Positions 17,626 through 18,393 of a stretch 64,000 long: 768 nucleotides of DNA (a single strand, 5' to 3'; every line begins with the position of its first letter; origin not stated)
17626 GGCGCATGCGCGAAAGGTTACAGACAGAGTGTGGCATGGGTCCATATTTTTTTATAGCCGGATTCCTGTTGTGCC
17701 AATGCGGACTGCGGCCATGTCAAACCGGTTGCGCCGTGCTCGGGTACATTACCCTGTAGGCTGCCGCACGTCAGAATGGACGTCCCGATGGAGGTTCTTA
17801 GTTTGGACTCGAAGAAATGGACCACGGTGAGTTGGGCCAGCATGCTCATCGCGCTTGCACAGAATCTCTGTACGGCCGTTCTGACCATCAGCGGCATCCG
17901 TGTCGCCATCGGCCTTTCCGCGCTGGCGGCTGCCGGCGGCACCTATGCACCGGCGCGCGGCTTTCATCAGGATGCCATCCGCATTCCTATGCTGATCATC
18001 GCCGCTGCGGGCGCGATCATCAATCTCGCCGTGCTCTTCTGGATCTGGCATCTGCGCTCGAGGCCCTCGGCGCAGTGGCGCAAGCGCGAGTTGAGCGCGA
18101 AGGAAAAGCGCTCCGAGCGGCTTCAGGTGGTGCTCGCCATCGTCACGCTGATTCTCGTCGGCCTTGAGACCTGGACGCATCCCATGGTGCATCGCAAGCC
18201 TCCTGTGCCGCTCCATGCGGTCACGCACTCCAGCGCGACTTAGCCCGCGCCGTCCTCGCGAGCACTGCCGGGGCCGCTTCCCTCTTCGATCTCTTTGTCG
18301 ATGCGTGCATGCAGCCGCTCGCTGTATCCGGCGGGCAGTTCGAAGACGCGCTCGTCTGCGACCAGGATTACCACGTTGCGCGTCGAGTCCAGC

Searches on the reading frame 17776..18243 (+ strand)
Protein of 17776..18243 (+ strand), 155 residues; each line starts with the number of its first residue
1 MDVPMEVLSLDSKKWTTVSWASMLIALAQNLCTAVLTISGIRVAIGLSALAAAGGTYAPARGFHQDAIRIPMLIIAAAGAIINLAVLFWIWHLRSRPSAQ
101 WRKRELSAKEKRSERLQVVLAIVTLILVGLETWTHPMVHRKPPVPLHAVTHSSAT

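Call 24: search_protein_families(library=pfam, proteins=[window:17776-18243:+], max_evalue=0.001)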
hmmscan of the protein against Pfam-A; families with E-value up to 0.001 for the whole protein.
window:17776-18243:+ (155 aa): 0 families

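Call 63: search_protein_families(library=pfam, proteins=[window:17776-18243:+], max_evalue=5)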
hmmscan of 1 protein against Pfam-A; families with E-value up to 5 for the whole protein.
window:17776-18243:+ (155 aa): 3 families
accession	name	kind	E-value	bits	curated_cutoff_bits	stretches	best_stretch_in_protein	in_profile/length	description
PF09990.14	DUF2231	-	0.0051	17.3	26.4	1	12-133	31-124/139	Predicted membrane protein (DUF2231)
PF00003.28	7tm_3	-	0.035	14.2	33.5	1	66-115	5-47/251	7 transmembrane sweet-taste receptor of 3 GCPR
PF18181.6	SLATT_1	-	0.043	14.3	26.3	1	11-67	23-78/122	SMODS and SLOG-associating 2TM effector domain 1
